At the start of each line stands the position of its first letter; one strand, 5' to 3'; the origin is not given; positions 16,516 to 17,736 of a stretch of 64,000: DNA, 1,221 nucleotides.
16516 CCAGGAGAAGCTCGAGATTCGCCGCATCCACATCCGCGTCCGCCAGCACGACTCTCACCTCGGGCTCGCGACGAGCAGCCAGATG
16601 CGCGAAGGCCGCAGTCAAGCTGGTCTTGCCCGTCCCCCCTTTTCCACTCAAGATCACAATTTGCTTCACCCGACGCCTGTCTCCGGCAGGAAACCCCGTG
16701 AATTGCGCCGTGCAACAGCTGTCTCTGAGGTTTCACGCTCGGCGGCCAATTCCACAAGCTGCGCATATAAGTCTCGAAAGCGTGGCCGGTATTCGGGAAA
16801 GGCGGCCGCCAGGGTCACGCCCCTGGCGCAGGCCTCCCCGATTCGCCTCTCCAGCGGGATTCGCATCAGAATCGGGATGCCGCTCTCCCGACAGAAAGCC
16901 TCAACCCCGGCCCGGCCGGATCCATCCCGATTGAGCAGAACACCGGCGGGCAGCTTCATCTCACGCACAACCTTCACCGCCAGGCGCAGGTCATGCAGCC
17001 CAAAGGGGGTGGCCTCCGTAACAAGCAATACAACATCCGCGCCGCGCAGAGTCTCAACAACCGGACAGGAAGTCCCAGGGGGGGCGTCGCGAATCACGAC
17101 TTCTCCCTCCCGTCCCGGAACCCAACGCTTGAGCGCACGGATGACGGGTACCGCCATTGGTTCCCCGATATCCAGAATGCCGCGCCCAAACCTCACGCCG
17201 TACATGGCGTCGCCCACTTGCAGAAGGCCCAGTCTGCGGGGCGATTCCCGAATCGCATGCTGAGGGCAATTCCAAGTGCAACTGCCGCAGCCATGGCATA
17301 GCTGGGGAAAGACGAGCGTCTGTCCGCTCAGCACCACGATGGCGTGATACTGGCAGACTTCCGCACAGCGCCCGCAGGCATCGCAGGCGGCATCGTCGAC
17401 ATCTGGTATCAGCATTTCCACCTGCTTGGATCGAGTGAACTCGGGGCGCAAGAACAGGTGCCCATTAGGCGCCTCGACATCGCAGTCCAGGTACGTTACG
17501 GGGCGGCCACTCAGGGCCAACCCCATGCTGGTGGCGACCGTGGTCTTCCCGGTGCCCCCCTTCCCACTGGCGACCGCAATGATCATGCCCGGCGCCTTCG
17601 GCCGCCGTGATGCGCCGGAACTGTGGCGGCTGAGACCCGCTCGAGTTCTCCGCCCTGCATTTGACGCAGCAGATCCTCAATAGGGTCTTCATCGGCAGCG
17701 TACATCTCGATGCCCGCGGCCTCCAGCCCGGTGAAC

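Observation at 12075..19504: Expanded orange-protein-complex-like metallocluster locus in a respiratory genome (best candidate for an undescribed system)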

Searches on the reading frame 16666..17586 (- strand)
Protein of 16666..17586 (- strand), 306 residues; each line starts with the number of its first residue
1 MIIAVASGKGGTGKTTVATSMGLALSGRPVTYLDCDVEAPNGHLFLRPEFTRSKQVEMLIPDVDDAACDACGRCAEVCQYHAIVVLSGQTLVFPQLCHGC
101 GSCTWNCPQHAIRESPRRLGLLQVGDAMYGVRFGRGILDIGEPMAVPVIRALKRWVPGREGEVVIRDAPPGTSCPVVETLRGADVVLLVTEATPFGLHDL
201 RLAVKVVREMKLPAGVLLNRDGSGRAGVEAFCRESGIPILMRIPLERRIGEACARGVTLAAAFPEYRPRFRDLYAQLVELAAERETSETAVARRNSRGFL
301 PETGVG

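Call 3: search_protein_families(library=pfam, proteins=[window:16666-17586:-], max_evalue=0.01)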
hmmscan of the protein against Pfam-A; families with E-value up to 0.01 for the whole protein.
window:16666-17586:- (306 aa): 16 families
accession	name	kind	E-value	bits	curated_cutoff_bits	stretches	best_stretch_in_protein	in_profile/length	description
PF10609.15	ParA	-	1.6e-14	54.3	27.1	2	2-52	5-57/246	NUBPL iron-transfer P-loop NTPase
PF01656.29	CbiA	-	1.5e-13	51.3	25.4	1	3-258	1-124/125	CobQ/CobB/MinD/ParA nucleotide binding domain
PF00037.32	Fer4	-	8.1e-11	41.7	21.1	2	93-113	4-24/24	4Fe-4S binding domain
PF12837.12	Fer4_6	-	5.3e-09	36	25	2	60-83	1-24/24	4Fe-4S binding domain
PF13614.12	AAA_31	-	1e-07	32.5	27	1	2-37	3-40/177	AAA domain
PF12838.12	Fer4_7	-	1.2e-07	32.5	27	1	35-82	8-52/52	4Fe-4S dicluster domain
PF13187.11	Fer4_9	-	7e-07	29.6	27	1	67-112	1-52/52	4Fe-4S dicluster domain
PF25160.1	LdpA_Fe-S-bd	-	2.4e-06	27.6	27.6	1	74-115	9-46/49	LdpA Fe-S cluster-binding domain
PF14697.11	Fer4_21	-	5.5e-05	23.7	35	1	63-112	3-57/59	4Fe-4S dicluster domain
PF13484.11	Fer4_16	-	0.00013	23.1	30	0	97-115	2-20/66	4Fe-4S double cluster binding domain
PF13237.11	Fer4_10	-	0.00014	22.1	25.5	1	63-108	4-53/53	4Fe-4S dicluster domain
PF00142.24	Fer4_NifH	-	0.00025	21.1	25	0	7-46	6-47/271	4Fe-4S iron sulfur cluster binding proteins, NifH/frxC family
PF12797.12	Fer4_2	-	0.00028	21.1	24.5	0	95-108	8-21/22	4Fe-4S binding domain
PF13183.11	Fer4_8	-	0.00066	20.6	27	0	95-110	52-67/68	4Fe-4S dicluster domain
PF17179.9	Fer4_22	-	0.0021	19.3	27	0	55-80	68-93/95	4Fe-4S dicluster domain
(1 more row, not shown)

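Call 4: search_protein_families(library=ncbifam, proteins=[window:16666-17586:-], max_evalue=0.01)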
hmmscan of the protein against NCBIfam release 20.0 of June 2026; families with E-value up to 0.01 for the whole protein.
window:16666-17586:- (306 aa): 60 families (the best 25 are shown)
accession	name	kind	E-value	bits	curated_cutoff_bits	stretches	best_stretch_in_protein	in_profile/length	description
TIGR01969.1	minD_arch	subfamily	1.9e-14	53.5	201.75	2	1-49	1-51/251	cell division ATPase MinD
NF041136.1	MrpORP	equivalog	3.2e-12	46.4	450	2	3-42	8-49/365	iron-sulfur cluster carrier protein MrpORP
NF040770.1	hetero_SS_HdrA2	exception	8.1e-11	40.7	1100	1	55-113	566-624/777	CoB-CoM heterodisulfide reductase HdrA2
NF041546.1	ParA_partition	equivalog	1.1e-10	41.4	180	1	2-36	1-37/203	ParA family partition ATPase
NF041891.1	hdrA_Methbact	equivalog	3.5e-10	38.7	1300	1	54-113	560-619/762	ferredoxin:CoB-CoM heterodisulfide reductase subunit HdrA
TIGR02700.1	flavo_MJ0208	hypoth_equivalog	1.6e-09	37.4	251.35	1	62-115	144-197/234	dihydromethanopterin reductase (acceptor)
NF038196.1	ferrodoxin_EFR1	subfamily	2.2e-08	34.5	75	1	64-113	183-230/242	EFR1 family ferrodoxin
TIGR02016.1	BchX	equivalog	3.8e-08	33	331.2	1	214-283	185-254/296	chlorophyllide a reductase iron protein subunit X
TIGR03294.1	FrhG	equivalog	1.1e-07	31.8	245.5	1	58-114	166-222/228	coenzyme F420 hydrogenase subunit gamma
NF041778.1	hetero_SS_HdrA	equivalog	2.2e-07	29.1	1400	1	55-113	576-634/771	ferredoxin:CoB-CoM heterodisulfide reductase subunit HdrA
NF040864.1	HgcB_ferredoxin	equivalog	2.3e-07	30.6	99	1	63-113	11-62/93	mercury methylation ferredoxin HgcB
NF005504.0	PRK07118.1-3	equivalog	1.3e-06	28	437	1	65-114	218-267/293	Fe-S cluster domain-containing protein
NF005503.0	PRK07118.1-2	equivalog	1.7e-06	27.5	252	1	65-118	137-190/292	RnfABCDGE type electron transport complex subunit B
TIGR04105.1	FeFe_hydrog_B1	subfamily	2.6e-06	26.4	450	2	68-117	113-164/462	monomeric [FeFe] hydrogenase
NF043039.1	HgcAB_like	equivalog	2.9e-06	27.1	285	1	58-113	292-350/350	HgcAB-like fusion protein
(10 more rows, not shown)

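Call 7: find_encoding_contigs(protein=window:16666-17586:-, flank=10000, max_places=6)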
Protein window:16666-17586:- (306 aa): no gene with exactly this product is on record in the collection.

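Call 8: find_homologous_proteins(query=window:16666-17586:-, max_evalue=1e-10)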
Query window:16666-17586:- (306 aa): 8000 proteins with E <= 1e-10 among 8000 candidates; the best 120 are listed.
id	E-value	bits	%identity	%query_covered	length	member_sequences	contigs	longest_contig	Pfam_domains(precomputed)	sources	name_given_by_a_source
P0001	1.8e-202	689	100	100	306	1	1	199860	PF10609.16,PF01656.30,PF13614.13,PF12837.13,PF00037.33,PF12838.13,PF25160.2,PF13187.12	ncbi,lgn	-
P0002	1.4e-174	598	88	100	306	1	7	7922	PF14697.12,PF10609.16,PF01656.30,PF13614.13,PF12837.13,PF00037.33,PF12838.13,PF25160.2,PF13187.12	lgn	-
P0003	5.2e-171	586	86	100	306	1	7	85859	PF10609.16,PF01656.30,PF13614.13,PF12837.13,PF00037.33,PF12838.13,PF25160.2,PF13187.12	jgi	jgi:MinD superfamily P-loop ATPase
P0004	1.3e-150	519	80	92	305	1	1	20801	PF14697.12,PF10609.16,PF01656.30,PF12797.13,PF13614.13,PF12837.13,PF00037.33,PF12838.13,PF25160.2,PF13237.12,PF13187.12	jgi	jgi:MinD superfamily P-loop ATPase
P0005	6.5e-136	471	75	92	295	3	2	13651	PF14697.12,PF10609.16,PF01656.30,PF13614.13,PF12837.13,PF00037.33,PF12838.13,PF25160.2,PF13187.12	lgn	-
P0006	5.4e-132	458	69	94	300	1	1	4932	PF14697.12,PF10609.16,PF01656.30,PF12797.13,PF13614.13,PF12837.13,PF00037.33,PF12838.13,PF25160.2,PF13237.12,PF13187.12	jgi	-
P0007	4.9e-129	448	67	94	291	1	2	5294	PF14697.12,PF10609.16,PF12837.13,PF13484.12,PF12838.13,PF01656.30,PF12797.13,PF13614.13,PF00037.33,PF25160.2,PF13237.12,PF13187.12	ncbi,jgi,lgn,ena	-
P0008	6.4e-129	448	67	94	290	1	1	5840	PF14697.12,PF10609.16,PF12837.13,PF13484.12,PF12838.13,PF01656.30,PF12797.13,PF13614.13,PF00037.33,PF25160.2,PF13237.12,PF13187.12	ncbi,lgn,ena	ncbi:MAG: ATP-binding protein [Anaerolineales bacterium]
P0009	9.7e-129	447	67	94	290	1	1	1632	PF14697.12,PF17179.10,PF10609.16,PF12837.13,PF13484.12,PF12838.13,PF01656.30,PF12797.13,PF13614.13,PF00037.33,PF25160.2,PF13237.12,PF13183.12,PF13187.12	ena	-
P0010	2.0e-128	446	67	94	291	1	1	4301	PF14697.12,PF10609.16,PF12837.13,PF13484.12,PF12838.13,PF01656.30,PF12797.13,PF13614.13,PF00037.33,PF25160.2,PF13237.12,PF13187.12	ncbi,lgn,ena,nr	ncbi:MAG: ATP-binding protein [Anaerolineales bacterium]|nr:ATP-binding protein [Anaerolineales bact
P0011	2.0e-128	446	67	94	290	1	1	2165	PF14697.12,PF10609.16,PF12837.13,PF13484.12,PF12838.13,PF01656.30,PF12797.13,PF13614.13,PF00037.33,PF25160.2,PF13237.12,PF13187.12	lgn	-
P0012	4.2e-128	445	66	94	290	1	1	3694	PF14697.12,PF10609.16,PF12837.13,PF13484.12,PF12838.13,PF01656.30,PF12797.13,PF13614.13,PF00037.33,PF25160.2,PF13237.12,PF13187.12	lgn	-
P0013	6.8e-128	444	67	94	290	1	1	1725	PF14697.12,PF10609.16,PF12837.13,PF13484.12,PF12838.13,PF01656.30,PF12797.13,PF13614.13,PF00037.33,PF25160.2,PF13237.12,PF13187.12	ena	-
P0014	8.9e-128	444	66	94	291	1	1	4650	PF14697.12,PF10609.16,PF12837.13,PF13484.12,PF12838.13,PF01656.30,PF12797.13,PF13614.13,PF00037.33,PF25160.2,PF13237.12,PF13187.12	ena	-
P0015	1.5e-127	443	66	94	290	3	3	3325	PF14697.12,PF10609.16,PF12837.13,PF13484.12,PF12838.13,PF01656.30,PF12797.13,PF13614.13,PF00037.33,PF25160.2,PF13237.12,PF13187.12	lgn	-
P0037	3.4e-122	426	62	99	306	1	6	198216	PF14697.12,PF10609.16,PF01656.30,PF12797.13,PF13614.13,PF12837.13,PF00037.33,PF12838.13,PF25160.2,PF13237.12,PF13187.12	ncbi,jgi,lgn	-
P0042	1.7e-121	423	65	94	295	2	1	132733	PF00142.25,PF14697.12,PF10609.16,PF12837.13,PF12838.13,PF01656.30,PF12797.13,PF13614.13,PF00037.33,PF25160.2,PF13237.12,PF13187.12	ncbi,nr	ncbi:MAG: ATP-binding protein [Chloroflexota bacterium]|nr:ATP-binding protein [Chloroflexota bacter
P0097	2.3e-116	407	64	93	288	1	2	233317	PF14697.12,PF10609.16,PF12837.13,PF13484.12,PF12838.13,PF01656.30,PF12797.13,PF13614.13,PF00037.33,PF25160.2,PF13237.12,PF13187.12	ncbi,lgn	-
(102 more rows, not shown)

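Call 9: find_encoding_contigs(protein=P0001, flank=10000, max_places=3)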
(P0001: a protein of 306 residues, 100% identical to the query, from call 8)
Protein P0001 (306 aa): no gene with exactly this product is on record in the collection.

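Call 10: find_encoding_contigs(protein=P0003, flank=10000, max_places=3)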
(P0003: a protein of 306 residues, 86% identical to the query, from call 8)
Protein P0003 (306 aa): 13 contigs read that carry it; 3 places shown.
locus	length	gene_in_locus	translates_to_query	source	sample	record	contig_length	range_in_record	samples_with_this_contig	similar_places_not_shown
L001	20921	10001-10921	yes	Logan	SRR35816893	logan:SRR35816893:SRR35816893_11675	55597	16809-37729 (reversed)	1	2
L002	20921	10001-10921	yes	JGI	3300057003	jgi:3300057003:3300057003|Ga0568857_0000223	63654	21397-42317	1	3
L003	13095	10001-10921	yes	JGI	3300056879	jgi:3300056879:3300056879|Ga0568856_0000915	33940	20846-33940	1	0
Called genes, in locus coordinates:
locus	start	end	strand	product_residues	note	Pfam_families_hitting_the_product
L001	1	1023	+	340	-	PF02790:COX2_TM, PF00116:COX2, PF00034:Cytochrom_C (weak)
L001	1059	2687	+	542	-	PF00115:COX1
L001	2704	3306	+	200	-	PF00510:COX3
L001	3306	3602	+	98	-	PF03626:COX4_pro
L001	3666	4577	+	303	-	PF01040:UbiA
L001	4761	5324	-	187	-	-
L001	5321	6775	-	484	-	-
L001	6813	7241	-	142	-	PF04314:LpqE-like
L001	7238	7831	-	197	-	PF00578:AhpC-TSA, PF02630:SCO1-SenC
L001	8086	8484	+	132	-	PF03551:PadR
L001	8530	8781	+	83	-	-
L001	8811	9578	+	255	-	PF13938:DUF4213, PF04016:DUF364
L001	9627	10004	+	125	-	PF02579:Nitro_FeMo-Co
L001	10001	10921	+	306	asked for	PF01656:CbiA, PF10609:ParA (weak), PF13614:AAA_31 (faint), PF12838:Fer4_7 (faint), PF25160:LdpA_Fe-S-bd (faint), PF12837:Fer4_6 (faint), PF13187:Fer4_9 (weak), PF00037:Fer4 (weak)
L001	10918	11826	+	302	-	PF01656:CbiA, PF10609:ParA (faint), PF13191:AAA_16 (faint), PF12838:Fer4_7 (faint), PF00037:Fer4 (weak), PF12837:Fer4_6 (weak), PF14697:Fer4_21 (weak), PF13187:Fer4_9 (weak), +3 more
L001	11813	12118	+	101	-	PF01883:FeS_assembly_P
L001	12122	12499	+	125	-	PF02579:Nitro_FeMo-Co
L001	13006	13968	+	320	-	PF04055:Radical_SAM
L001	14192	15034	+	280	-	PF00581:Rhodanese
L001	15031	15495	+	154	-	PF02657:SufE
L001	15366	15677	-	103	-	-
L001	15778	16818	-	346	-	PF00814:TsaD, PF22521:HypF_C_2 (weak)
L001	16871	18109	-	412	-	PF01321:Creatinase_N (weak), PF00557:Peptidase_M24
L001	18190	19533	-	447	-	PF12390:Se-cys_synth_N, PF03841:SelA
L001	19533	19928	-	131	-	-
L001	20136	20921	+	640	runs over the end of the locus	PF00005:ABC_tran, PF02463:SMC_N (faint), PF03193:RsgA_GTPase (faint), PF13555:AAA_29 (faint), PF00004:AAA (faint), PF12848:ABC_tran_Xtn, PF00005:ABC_tran, PF16326:ABC_tran_CTD (weak), +7 more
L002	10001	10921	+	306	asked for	PF01656:CbiA, PF10609:ParA (weak), PF13614:AAA_31 (faint), PF12838:Fer4_7 (faint), PF25160:LdpA_Fe-S-bd (faint), PF12837:Fer4_6 (faint), PF13187:Fer4_9 (weak), PF00037:Fer4 (weak)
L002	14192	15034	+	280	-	PF00581:Rhodanese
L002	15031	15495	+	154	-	PF02657:SufE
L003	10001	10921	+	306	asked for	PF01656:CbiA, PF10609:ParA (weak), PF13614:AAA_31 (faint), PF12838:Fer4_7 (faint), PF25160:LdpA_Fe-S-bd (faint), PF12837:Fer4_6 (faint), PF13187:Fer4_9 (weak), PF00037:Fer4 (weak)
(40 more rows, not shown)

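Call 11: find_encoding_contigs(protein=P0037, flank=8000, max_places=1)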
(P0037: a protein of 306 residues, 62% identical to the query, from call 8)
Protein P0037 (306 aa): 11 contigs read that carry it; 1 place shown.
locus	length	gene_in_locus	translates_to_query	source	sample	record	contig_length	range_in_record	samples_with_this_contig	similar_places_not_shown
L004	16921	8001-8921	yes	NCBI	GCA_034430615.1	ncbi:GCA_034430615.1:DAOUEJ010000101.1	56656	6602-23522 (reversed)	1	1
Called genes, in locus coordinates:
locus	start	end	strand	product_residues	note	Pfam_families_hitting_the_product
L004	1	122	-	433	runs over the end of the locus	PF13185:GAF_2, PF01590:GAF, PF13492:GAF_3 (weak), PF07730:HisKA_3, PF02518:HATPase_c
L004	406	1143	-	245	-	PF01790:LGT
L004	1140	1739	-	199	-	PF00578:AhpC-TSA, PF08534:Redoxin, PF00085:Thioredoxin (weak), PF13905:Thioredoxin_8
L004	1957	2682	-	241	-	PF00005:ABC_tran, PF02463:SMC_N (weak), PF13304:AAA_21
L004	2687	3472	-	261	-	PF02361:CbiQ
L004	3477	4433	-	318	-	PF01891:CbiM, PF13190:PDGLE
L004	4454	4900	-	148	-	PF01475:FUR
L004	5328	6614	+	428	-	PF00285:Citrate_synt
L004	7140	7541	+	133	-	PF03551:PadR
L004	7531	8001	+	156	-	PF02579:Nitro_FeMo-Co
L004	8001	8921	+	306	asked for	PF01656:CbiA, PF10609:ParA, PF00037:Fer4 (weak), PF12838:Fer4_7 (weak), PF13187:Fer4_9 (weak), PF13237:Fer4_10 (weak), PF14697:Fer4_21 (weak), PF00037:Fer4 (weak), +4 more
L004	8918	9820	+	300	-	PF00142:Fer4_NifH (faint), PF01656:CbiA, PF02374:ArsA_ATPase (faint), PF03193:RsgA_GTPase (faint), PF06564:CBP_BcsQ (faint), PF10609:ParA (weak), PF14697:Fer4_21 (weak), PF10609:ParA, +3 more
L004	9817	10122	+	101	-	PF01883:FeS_assembly_P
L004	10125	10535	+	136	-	PF02579:Nitro_FeMo-Co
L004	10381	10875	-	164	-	-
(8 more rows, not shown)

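Call 12: find_encoding_contigs(protein=P0097, flank=8000, max_places=1)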
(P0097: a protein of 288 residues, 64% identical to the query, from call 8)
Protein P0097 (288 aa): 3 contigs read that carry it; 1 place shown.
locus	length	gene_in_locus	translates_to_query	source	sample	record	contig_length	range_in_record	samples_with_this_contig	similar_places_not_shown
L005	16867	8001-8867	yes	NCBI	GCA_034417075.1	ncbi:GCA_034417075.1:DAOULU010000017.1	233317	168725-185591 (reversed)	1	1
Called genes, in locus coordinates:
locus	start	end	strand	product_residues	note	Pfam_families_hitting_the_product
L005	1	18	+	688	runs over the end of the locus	PF00890:FAD_binding_2, PF01266:DAO (weak), PF07992:Pyr_redox_2 (weak), PF12831:FAD_oxidored, PF13450:NAD_binding_8 (weak), PF14697:Fer4_21 (weak), PF12838:Fer4_7, PF00037:Fer4 (weak), +5 more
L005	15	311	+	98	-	PF01022:HTH_5 (faint), PF12840:HTH_20 (faint)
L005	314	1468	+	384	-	PF12838:Fer4_7 (faint), PF25160:LdpA_Fe-S-bd (faint), PF13183:Fer4_8, PF13187:Fer4_9 (weak), PF13237:Fer4_10 (weak), PF13534:Fer4_17 (weak)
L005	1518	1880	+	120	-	PF13686:DrsE_2 (faint)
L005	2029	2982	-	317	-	PF00126:HTH_1, PF01022:HTH_5 (weak), PF12840:HTH_20 (weak), PF13412:HTH_24 (weak), PF03466:LysR_substrate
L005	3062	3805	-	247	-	PF23023:Anti-Pycsar_Apyc1, PF00753:Lactamase_B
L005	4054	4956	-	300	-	PF01656:CbiA, PF10609:ParA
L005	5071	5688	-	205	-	PF01327:Pep_deformylase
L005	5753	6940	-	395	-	PF04055:Radical_SAM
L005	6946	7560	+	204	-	PF01381:HTH_3, PF13443:HTH_26 (weak), PF13560:HTH_31, PF07883:Cupin_2, PF02311:AraC_binding (weak)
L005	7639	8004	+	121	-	PF02579:Nitro_FeMo-Co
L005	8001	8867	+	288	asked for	PF01656:CbiA, PF10609:ParA (weak), PF00037:Fer4 (weak), PF12837:Fer4_6 (weak), PF14697:Fer4_21 (weak), PF12838:Fer4_7 (weak), PF13187:Fer4_9 (weak), PF00037:Fer4 (weak), +5 more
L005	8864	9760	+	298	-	PF01656:CbiA, PF06564:CBP_BcsQ (faint), PF13614:AAA_31 (faint), PF12837:Fer4_6 (faint), PF12838:Fer4_7 (weak), PF13187:Fer4_9 (weak), PF14697:Fer4_21, PF10609:ParA, +3 more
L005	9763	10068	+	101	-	PF01883:FeS_assembly_P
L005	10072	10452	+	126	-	PF02579:Nitro_FeMo-Co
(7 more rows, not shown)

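Call 13: find_encoding_contigs(protein=P0042, flank=8000, max_places=1)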
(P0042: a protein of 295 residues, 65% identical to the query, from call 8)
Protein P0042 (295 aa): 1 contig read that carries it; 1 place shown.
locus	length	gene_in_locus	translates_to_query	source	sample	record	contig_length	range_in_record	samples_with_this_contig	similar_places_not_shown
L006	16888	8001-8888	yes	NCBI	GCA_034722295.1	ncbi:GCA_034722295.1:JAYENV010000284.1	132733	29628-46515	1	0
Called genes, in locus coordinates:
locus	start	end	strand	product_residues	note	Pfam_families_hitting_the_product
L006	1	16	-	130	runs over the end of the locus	PF00903:Glyoxalase, PF22677:Ble-like_N (weak)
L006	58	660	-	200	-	PF04854:DUF624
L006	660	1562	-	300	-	PF00528:BPD_transp_1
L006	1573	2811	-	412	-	PF00528:BPD_transp_1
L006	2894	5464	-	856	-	PF01547:SBP_bac_1, PF13531:SBP_bac_11 (faint), PF01547:SBP_bac_1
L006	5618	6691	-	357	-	PF00356:LacI, PF00532:Peripla_BP_1, PF13407:Peripla_BP_4, PF13377:Peripla_BP_3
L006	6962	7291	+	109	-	PF03551:PadR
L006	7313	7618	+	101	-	PF09723:Zn_ribbon_8 (weak)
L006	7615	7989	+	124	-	PF02579:Nitro_FeMo-Co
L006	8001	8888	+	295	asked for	PF01656:CbiA, PF10609:ParA, PF00037:Fer4 (weak), PF12837:Fer4_6 (weak), PF14697:Fer4_21 (weak), PF12838:Fer4_7 (weak), PF13187:Fer4_9 (weak), PF25160:LdpA_Fe-S-bd (weak), +6 more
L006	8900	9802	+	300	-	PF01656:CbiA, PF06564:CBP_BcsQ (faint), PF13614:AAA_31 (faint), PF12838:Fer4_7 (faint), PF13484:Fer4_16 (faint), PF00037:Fer4 (weak), PF14697:Fer4_21, PF10609:ParA (weak), +2 more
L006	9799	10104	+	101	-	PF01883:FeS_assembly_P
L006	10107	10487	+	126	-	PF02579:Nitro_FeMo-Co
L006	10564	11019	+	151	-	PF00582:Usp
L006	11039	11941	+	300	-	PF01583:APS_kinase (weak), PF01935:DUF87 (faint), PF10609:ParA, PF13614:AAA_31 (weak), PF01656:CbiA, PF09140:MipZ (weak)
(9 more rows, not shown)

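Call 21: search_solved_structures(query=window:16666-17586:-, max_evalue=0.001)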
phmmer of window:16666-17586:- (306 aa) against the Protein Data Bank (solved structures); distinct sequences matched with E-value up to 0.001: 38.
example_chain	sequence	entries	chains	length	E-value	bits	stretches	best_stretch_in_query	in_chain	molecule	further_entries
7np8_A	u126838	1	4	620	5.5e-11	45.5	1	40-124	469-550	Coenzyme F420-dependent sulfite reductase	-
9sw6_G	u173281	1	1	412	1e-10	44.7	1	52-112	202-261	Polyferredoxin protein MvhB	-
7npa_A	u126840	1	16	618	1.3e-08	37.8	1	56-111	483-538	Coenzyme F420-dependent sulfite reductase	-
5t5i_G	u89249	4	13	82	2.7e-07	33.4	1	92-117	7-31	Tungsten formylmethanofuran dehydrogenase subunit fwdG | Tungsten formylmethanofuran dehydrogenase, subunit G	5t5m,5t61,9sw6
5odc_A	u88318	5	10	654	4.5e-07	32.7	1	54-115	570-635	Heterodisulfide reductase, subunit A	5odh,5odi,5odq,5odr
1hyq_A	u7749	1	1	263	1.1e-06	31.5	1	3-49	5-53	CELL DIVISION INHIBITOR (MIND-1)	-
1ion_A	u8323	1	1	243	1.3e-06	31.1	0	2-47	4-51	PROBABLE CELL DIVISION INHIBITOR MIND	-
1g3q_A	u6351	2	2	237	1.5e-06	31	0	2-46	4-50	CELL DIVISION INHIBITOR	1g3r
9eri_B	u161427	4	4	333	2.4e-06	30.3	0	67-113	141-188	Na(+)-translocating ferredoxin:NAD(+) oxidoreductase complex subunit B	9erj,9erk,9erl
9r51_C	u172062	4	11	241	2.6e-06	30.2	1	53-109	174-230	F420-reducing [NiFe]-hydrogenase from Methanothermococcus thermolithotrophicus subunit gam | F420-reducing [NiFe]-hydrogenase from Methanothermococcus thermolit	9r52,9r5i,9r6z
9tn7_A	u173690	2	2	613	2.7e-06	30.1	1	60-129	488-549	Coenzyme F420 hydrogenase/dehydrogenase beta subunit domain protein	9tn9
8rvv_A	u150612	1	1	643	6e-06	29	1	54-114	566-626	H(2):CoB-CoM heterodisulfide,ferredoxin reductase subunit A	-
8rvu_a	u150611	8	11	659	6.1e-06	29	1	54-114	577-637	H(2):CoB-CoM heterodisulfide,ferredoxin reductase subunit A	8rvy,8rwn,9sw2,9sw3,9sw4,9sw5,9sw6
3vx3_A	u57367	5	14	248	1.8e-05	27.4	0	2-47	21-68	ATPase involved in chromosome partitioning, ParA/MinD family, Mrp homolog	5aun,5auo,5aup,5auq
4rz2_A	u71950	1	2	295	2.5e-05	26.9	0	3-44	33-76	Site-determining protein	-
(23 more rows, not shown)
